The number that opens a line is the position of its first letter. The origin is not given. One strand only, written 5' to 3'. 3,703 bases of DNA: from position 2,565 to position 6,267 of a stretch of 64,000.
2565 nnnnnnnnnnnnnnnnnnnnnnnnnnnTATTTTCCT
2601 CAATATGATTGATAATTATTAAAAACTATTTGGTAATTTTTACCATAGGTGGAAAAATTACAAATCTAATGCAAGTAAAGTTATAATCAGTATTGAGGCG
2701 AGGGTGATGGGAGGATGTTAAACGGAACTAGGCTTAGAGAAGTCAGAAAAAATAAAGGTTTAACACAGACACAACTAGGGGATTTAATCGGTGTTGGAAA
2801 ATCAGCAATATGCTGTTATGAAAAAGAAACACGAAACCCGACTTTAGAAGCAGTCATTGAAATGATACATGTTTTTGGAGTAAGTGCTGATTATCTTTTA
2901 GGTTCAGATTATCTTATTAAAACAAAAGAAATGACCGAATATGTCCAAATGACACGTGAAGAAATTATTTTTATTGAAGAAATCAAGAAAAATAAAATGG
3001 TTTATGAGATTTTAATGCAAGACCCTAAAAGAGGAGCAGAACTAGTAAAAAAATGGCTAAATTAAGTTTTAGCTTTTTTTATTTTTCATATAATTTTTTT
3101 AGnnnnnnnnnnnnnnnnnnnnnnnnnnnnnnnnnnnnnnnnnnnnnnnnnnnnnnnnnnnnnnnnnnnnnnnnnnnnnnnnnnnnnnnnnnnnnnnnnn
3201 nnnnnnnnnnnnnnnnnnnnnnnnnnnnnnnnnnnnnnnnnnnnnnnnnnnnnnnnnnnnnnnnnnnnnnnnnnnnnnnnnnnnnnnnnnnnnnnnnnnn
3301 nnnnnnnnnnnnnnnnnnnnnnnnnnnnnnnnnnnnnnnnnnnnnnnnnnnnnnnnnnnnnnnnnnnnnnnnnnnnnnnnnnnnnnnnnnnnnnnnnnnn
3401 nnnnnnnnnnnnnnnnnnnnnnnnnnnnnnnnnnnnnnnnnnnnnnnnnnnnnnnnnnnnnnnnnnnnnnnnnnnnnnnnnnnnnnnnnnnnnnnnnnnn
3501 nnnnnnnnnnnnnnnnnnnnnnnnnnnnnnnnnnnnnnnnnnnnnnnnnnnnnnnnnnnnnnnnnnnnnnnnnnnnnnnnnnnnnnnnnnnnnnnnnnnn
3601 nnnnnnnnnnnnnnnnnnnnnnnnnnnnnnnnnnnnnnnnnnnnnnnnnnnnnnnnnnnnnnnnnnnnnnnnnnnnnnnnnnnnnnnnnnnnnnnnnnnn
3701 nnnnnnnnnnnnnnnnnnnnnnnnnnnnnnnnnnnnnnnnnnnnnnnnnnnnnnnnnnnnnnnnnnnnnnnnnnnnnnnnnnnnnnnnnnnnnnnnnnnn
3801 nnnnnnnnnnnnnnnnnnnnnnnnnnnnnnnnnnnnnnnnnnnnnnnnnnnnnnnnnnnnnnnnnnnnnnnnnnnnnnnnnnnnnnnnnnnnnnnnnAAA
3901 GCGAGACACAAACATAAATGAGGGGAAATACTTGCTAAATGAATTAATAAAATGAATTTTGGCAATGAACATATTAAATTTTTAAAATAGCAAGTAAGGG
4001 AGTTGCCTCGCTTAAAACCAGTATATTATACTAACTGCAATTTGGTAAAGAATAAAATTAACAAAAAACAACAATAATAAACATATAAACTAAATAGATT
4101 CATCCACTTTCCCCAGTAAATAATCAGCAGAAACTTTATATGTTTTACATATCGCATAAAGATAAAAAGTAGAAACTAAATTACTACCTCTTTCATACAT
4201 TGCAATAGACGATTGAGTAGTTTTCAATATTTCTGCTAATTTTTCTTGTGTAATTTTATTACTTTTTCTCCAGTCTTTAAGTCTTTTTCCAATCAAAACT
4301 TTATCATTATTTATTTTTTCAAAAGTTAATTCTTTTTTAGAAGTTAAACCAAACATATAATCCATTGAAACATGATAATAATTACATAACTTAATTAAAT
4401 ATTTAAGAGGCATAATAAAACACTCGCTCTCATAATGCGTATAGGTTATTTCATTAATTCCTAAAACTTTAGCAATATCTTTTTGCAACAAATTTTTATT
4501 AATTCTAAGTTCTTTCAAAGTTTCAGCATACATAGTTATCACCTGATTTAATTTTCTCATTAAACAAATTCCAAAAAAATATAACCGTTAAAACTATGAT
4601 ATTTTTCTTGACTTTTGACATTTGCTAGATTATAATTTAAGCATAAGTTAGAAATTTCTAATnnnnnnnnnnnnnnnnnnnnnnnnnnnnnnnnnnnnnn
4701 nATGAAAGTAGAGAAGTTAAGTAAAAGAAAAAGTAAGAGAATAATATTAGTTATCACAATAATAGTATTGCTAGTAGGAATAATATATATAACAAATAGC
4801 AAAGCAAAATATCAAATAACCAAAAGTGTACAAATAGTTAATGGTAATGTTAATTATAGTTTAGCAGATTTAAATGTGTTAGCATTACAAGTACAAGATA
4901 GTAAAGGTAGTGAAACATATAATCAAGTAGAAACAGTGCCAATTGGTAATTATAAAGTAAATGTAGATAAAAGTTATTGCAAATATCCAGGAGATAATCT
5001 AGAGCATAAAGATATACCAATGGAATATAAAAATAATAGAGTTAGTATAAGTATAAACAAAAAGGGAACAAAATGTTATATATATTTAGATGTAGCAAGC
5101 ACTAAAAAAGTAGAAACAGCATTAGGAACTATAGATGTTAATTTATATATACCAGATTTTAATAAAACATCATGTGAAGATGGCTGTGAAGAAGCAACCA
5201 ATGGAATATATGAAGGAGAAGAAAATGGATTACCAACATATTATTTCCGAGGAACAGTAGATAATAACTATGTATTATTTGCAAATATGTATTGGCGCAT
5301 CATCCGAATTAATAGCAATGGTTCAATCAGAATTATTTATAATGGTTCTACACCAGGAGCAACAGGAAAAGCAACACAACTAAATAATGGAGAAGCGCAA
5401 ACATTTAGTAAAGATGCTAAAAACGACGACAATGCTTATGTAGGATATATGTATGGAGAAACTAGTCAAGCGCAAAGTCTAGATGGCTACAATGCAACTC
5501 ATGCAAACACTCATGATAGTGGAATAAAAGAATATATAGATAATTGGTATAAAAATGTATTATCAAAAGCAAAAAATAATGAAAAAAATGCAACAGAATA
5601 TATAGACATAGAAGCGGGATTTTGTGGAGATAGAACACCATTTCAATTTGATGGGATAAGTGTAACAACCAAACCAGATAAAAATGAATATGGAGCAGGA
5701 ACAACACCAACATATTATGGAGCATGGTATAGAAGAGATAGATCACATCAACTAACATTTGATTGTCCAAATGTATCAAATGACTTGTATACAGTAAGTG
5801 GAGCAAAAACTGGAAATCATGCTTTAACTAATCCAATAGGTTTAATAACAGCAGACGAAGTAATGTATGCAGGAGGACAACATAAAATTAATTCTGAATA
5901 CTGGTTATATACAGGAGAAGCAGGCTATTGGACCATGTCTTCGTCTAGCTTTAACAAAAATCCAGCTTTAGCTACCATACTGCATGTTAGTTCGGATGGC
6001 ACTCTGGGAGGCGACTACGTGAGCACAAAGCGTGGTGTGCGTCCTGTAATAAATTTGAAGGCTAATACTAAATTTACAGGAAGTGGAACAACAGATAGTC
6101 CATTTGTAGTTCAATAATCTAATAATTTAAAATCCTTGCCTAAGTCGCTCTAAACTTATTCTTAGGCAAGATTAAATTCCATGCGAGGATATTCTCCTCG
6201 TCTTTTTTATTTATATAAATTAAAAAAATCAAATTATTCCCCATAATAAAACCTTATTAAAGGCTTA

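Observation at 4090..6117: Cassette A1: divergent double-HTH regulator plus an exported DUF6273-like protein, one of a four-member paralog family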

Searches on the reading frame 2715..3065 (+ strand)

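Call 5: search_protein_families(library=pfam, proteins=[window:2715-3065:+], max_evalue=0.01)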
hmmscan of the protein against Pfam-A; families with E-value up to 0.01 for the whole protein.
window:2715-3065:+ (116 aa): 7 families
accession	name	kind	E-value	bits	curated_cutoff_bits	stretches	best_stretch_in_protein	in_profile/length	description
PF01381.28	HTH_3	-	1.3e-12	47.9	23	1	7-61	1-55/55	Helix-turn-helix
PF12844.13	HTH_19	-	7.9e-10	38.9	30.2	1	4-62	1-59/64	Helix-turn-helix domain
PF13560.12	HTH_31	-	5e-09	36.8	27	1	4-59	3-59/64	Helix-turn-helix domain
PF15731.11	MqsA_antitoxin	-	0.00022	21.8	30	1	3-54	70-120/131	Antitoxin component of bacterial toxin-antitoxin system, MqsA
PF07022.19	Phage_CI_repr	-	0.00048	20.9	22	1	17-65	14-61/65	Bacteriophage CI repressor helix-turn-helix domain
PF22495.2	HTH_92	-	0.0017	18.1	27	1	8-41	1-34/45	RsaL-like HTH domain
PF10927.13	DUF2738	-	0.0036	16.9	23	1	31-113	63-138/236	Protein of unknown function (DUF2738)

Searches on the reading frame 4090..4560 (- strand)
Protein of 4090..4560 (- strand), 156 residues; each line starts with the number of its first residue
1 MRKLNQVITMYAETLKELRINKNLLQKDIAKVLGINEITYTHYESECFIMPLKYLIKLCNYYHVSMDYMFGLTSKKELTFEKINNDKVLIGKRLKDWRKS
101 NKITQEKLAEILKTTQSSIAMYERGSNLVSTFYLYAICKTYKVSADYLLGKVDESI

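Call 5: search_protein_families(library=pfam, proteins=[window:4090-4560:-], max_evalue=0.01)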
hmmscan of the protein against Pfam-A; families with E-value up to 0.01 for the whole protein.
window:4090-4560:- (156 aa): 6 families
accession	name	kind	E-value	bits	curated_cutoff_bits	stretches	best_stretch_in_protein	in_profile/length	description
PF12844.13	HTH_19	-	3.5e-22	78.5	30.2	2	91-154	1-64/64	Helix-turn-helix domain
PF01381.28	HTH_3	-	7.1e-22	77.6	23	2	94-148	1-55/55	Helix-turn-helix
PF13560.12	HTH_31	-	1.7e-12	47.9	27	1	90-146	2-59/64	Helix-turn-helix domain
PF13443.12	HTH_26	-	0.00012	22.7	22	0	94-144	2-53/63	Cro/C1-type HTH DNA-binding domain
PF13744.12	HTH_37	-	0.00041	20.5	27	0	87-136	16-63/80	Helix-turn-helix domain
PF15731.11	MqsA_antitoxin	-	0.0022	18.5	30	0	75-127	55-107/131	Antitoxin component of bacterial toxin-antitoxin system, MqsA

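Call 6: search_protein_families(library=ncbifam, proteins=[window:4090-4560:-], max_evalue=0.01)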
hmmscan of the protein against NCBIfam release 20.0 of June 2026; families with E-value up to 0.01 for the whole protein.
window:4090-4560:- (156 aa): 14 families
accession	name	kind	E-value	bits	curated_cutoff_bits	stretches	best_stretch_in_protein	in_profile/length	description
NF041951.1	phage_RstR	subfamily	1.7e-23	82.9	80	2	90-154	3-67/108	RstR family transcriptional repressor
NF047948.1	male_kill_WMK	equivalog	5.5e-16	58.9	300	1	75-154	147-227/300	WO male-killing family protein Wmk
NF041575.1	antitoxPezA_Strep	equivalog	2.6e-14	53.5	290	2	89-148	1-60/158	type II toxin-antitoxin system antitoxin PezA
TIGR03830.1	CxxCG_CxxCG_HTH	subfamily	3.3e-12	46.3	61.8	2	81-129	57-105/127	type II TA system antitoxin MqsA family protein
NF052239.1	antitox_spr1629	equivalog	1.5e-10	40.8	335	2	11-74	3-66/377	spr1629 family repressor/antitoxin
NF007257.0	PRK09706.1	subfamily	6.7e-10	38.9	101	1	88-149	4-65/135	transcriptional repressor DicA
TIGR03070.1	couple_hipB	subfamily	4.8e-08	32.8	71.65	1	90-134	3-47/58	type II toxin-antitoxin system Y4mF family antitoxin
NF007271.0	PRK09726.1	equivalog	8.4e-08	32.1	79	1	11-67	13-69/88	type II toxin-antitoxin system antitoxin HipB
NF058600.1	TransRegSco1979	equivalog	1.1e-07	31.3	350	1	87-145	6-64/280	Sco1979 family transcriptional regulator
NF007408.0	PRK09943.1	equivalog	4.6e-06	26.3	211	1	84-144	2-62/185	HTH-type transcriptional regulator PuuR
NF003162.0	PRK04140.1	equivalog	4.8e-06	25.8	263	0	91-129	128-166/317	transcriptional regulator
TIGR00270.2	TIGR00270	equivalog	4.8e-05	23.2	110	0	6-50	71-115/159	multiprotein bridging factor aMBF1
NF006015.0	PRK08154.1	subfamily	4.9e-05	22.6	204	1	89-154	30-95/314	anaerobic benzoate catabolism transcriptional regulator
NF038139.1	Reg_Aceta_RamB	equivalog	0.0025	16.5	700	0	89-148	2-61/465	acetate metabolism transcriptional regulator RamB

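Call 51: search_protein_families(library=phrogs, proteins=[window:4090-4560:-], max_evalue=0.01)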
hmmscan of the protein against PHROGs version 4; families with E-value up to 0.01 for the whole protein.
window:4090-4560:- (156 aa): 30 families (the best 25 are shown)
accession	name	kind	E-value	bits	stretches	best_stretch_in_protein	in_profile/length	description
phrog_8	-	transcription regulation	4.6e-31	109.5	1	11-154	77-221/346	transcriptional regulator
phrog_3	-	transcription regulation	2.5e-20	74.6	2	82-154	81-153/430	transcriptional repressor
phrog_4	-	transcription regulation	1.2e-15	58.4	2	69-155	110-198/400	transcriptional repressor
phrog_7396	-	unknown function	1.4e-15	58.6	2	86-153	12-82/227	-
phrog_2439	-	transcription regulation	2.8e-15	57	2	86-151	4-69/367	transcriptional regulator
phrog_2967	-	transcription regulation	1.5e-13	51.8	2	85-151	6-72/225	transcriptional regulator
phrog_1994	-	DNA, RNA and nucleotide metabolism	8e-10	39.9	2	13-79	2-68/170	DNA binding protein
phrog_7950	-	transcription regulation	9.6e-10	39.4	2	92-124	10-42/68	transcriptional repressor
phrog_1373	-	transcription regulation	1.2e-09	39.4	1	81-149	56-123/166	transcriptional regulator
phrog_5119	-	unknown function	6e-09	36.9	2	82-131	46-95/152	-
phrog_147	-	transcription regulation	2.1e-08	35.4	1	90-141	5-59/100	transcriptional regulator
phrog_7241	-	transcription regulation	8.4e-07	30.1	1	93-149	65-121/122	transcriptional regulator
phrog_2328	-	transcription regulation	1.3e-06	29.2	1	87-150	15-76/128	transcriptional repressor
phrog_4031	-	unknown function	6.7e-06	25.8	1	5-89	513-598/626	-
phrog_2104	-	unknown function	9.1e-06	26.8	0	4-45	33-74/103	-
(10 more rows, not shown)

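Call 52: search_protein_families(library=padloc, proteins=[window:4090-4560:-], max_evalue=0.01)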
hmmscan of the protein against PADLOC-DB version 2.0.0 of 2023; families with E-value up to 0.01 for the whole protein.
window:4090-4560:- (156 aa): 18 families
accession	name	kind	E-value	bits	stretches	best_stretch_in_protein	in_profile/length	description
PDLC02926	HTH_VI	-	4.5e-15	53.7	2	90-149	2-61/92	-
PDLC03947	RmrA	-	7.5e-13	46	2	82-152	4-74/383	-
PDLC04142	capH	-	4.4e-12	45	1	89-154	6-71/103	capH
PDLC03951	RmrA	-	1.1e-11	42.3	1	91-153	10-72/400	-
PDLC03945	RmrA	-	5.8e-11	40.2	2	12-78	4-70/394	-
PDLC03952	RmrA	-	3.4e-10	37.3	1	83-149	16-82/395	-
PDLC03954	RmrA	-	7.4e-10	36.3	2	89-153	10-74/380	-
PDLC03944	RmrA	-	2.9e-07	27.9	1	87-153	4-70/384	-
PDLC03665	Control_protein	-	1.8e-06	26.1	1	83-149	2-69/77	control protein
PDLC03949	RmrA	-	8.3e-06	22.9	1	92-151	5-64/363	-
PDLC03956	RmrA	-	1.4e-05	22.4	1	89-155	8-75/399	-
PDLC03664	Control_protein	-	5.1e-05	21.7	1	86-133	10-57/74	control protein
PDLC03666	Control_protein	-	7.9e-05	21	1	90-131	7-48/77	control protein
PDLC03671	Control_protein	-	0.00016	19.8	1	88-149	13-74/84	control protein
PDLC04775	PDC-M69A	-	0.00047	18.7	1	89-154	7-72/113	-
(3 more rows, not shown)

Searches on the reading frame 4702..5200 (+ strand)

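Call 42: search_protein_families(library=ncbifam, proteins=[window:4702-5200:+], max_evalue=10)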
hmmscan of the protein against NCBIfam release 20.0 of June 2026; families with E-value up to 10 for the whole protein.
window:4702-5200:+ (166 aa): 4 families
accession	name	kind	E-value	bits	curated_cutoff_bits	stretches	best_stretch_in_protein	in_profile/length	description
NF002854.0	PRK03147.1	subfamily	0.0036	17.2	170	1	9-70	2-63/176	thiol-disulfide oxidoreductase ResA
NF053851.1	Bdello_MAT_N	subfamily_domain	0.018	14.8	60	1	92-147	16-71/162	mosaic adhesive trimer family chimeric fiber protein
NF033218.1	anchor_AmaP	equivalog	0.06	13.1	55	1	10-41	3-35/166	alkaline shock response membrane anchor protein AmaP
TIGR02209.1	ftsL_broad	equivalog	0.11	12.4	42.45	1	12-66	2-56/85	cell division protein FtsL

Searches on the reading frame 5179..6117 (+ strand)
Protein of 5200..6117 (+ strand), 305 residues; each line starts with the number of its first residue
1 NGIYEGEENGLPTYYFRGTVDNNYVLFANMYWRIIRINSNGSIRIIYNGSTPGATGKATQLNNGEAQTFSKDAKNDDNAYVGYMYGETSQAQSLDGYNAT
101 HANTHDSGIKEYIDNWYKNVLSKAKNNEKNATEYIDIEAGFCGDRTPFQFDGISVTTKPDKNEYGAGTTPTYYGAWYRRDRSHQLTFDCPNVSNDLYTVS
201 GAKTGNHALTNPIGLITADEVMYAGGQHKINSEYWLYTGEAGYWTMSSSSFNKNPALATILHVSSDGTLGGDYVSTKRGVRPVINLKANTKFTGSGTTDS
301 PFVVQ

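Call 9: search_protein_families(library=pfam, proteins=[window:5200-6117:+], max_evalue=10)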
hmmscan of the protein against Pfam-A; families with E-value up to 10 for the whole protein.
window:5200-6117:+ (305 aa): 1 family
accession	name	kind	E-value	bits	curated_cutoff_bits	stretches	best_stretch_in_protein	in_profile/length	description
PF21228.3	RuBisCO_activase_AAA_helical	-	0.18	12.6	27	1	89-131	29-71/96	Ribulose bisphosphate carboxylase/oxygenase activase, AAA, helical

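Call 64: predict_structure(alignment_id=A5)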
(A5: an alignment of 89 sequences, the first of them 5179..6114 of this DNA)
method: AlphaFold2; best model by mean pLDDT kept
length: 312 residues; sequences in the alignment: 89
mean_pLDDT: 95.9   pTM: 0.93
mean pLDDT of the five models: 95.9, 95.8, 95.4, 94.8, 94.7
residues with pLDDT >= 90: 301; 70-90: 5; 50-70: 1; < 50: 5
segments of 3 or more residues with pLDDT < 50: 1-5
pLDDT, mean of each block of 10 residues (from residue 1): 57 97 95 98 98 97 97 95 97 98 98 98 98 97 98 96 97 98 97 97 98 98 98 94 95 98 96 97 98 98 98 97
secondary structure, 60 per line:
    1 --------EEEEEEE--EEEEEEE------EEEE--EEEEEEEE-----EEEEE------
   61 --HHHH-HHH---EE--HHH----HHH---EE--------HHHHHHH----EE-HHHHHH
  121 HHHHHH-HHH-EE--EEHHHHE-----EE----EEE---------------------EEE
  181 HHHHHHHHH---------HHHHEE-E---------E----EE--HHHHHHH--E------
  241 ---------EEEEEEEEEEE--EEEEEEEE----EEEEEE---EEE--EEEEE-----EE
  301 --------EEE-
elements in order: E9-15 E18-24 E31-34 E37-44 E50-54 H63-66 H101-107 H115-126 H138-141 E154-156 E178-180 H181-189 H199-202 H225-231 E250-260 E263-270 E275-280 E284-286 E289-293 E309-311

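Call 69: fold_search(model_id=the predicted structure, library=pdb)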
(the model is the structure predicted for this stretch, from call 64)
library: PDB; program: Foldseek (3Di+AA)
matches with E <= 10: 232; with E <= 0.001: 1
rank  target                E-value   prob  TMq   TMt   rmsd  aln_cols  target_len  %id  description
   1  9qa6                  2.0e-05  1.00  0.38  0.17  11.8       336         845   13  Cryo-EM structure of Thomasclavelia ramosa IgA peptidase (IgAse) active site mutant (S32-N876) (released 2025-06-25)
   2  8q4e_A                2.8e-01  0.08  0.14  0.30  14.8       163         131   15  Structure of Legionella pneumophila Lcl C-terminal domain (released 2023-12-27)
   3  8umo_J                4.7e-01  0.11  0.13  0.29   8.0        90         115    7  Murine CD94-NKG2A receptor in complex with Qa-1b presenting AMAPRTLLL (released 2024-01-17)
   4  3vho_B                8.2e-01  0.09  0.09  0.10   6.1        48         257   12  Y61-gg insertion mutant of Tm-Cellulase 12A (released 2012-07-11)
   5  1fif_A                1.2e+00  0.09  0.08  0.15   2.9        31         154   13  N-ACETYLGALACTOSAMINE-SELECTIVE MUTANT OF MANNOSE-BINDING PROTEIN-A (QPDWG-HDRPY) (released 2000-08-23)
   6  6xfq_B                1.3e+00  0.16  0.12  0.29   5.6        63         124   13  Structure of a novel antithrombotic agent Agkisacucetin in complex with the platelet glycoprotein Ib receptor (released 2021-06-23)
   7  3bdw_C                1.3e+00  0.10  0.11  0.26   7.2        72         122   11  Human CD94/NKG2A (released 2008-01-01)
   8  3bdw_A                1.3e+00  0.10  0.11  0.25   7.2        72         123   11  Human CD94/NKG2A (released 2008-01-01)
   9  1bv4_D                1.4e+00  0.06  0.10  0.24   6.6        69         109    7  APO-MANNOSE-BINDING PROTEIN-C (released 1999-01-13)
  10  3o7o_A                1.5e+00  0.07  0.09  0.10   6.1        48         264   12  Use of synthetic symmetrization in the crystallization and structure determination of CelA from Thermotoga maritima (released 2010-12-01)
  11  1b6e                  1.6e+00  0.08  0.11  0.25   7.3        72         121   12  HUMAN CD94 (released 1999-06-15)
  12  1kmb_1                1.7e+00  0.08  0.08  0.16   2.9        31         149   10  SELECTIN-LIKE MUTANT OF MANNOSE-BINDING PROTEIN A (released 1997-02-12)
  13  7exp_A                1.7e+00  0.03  0.07  0.04   8.2        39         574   20  Crystal structure of zebrafish TRAP1 with AMPPNP and MitoQ (released 2022-01-05)
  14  1yxj_A                1.9e+00  0.14  0.13  0.29   6.6        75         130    7  Crystal structure of human lectin-like oxidized low-density lipoprotein receptor 1 (LOX-1) at low pH (released 2005-06-14)
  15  4qkg                  1.9e+00  0.12  0.13  0.33   4.8        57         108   12  Monomeric form of human LLT1, a ligand for NKR-P1 (released 2015-03-11)
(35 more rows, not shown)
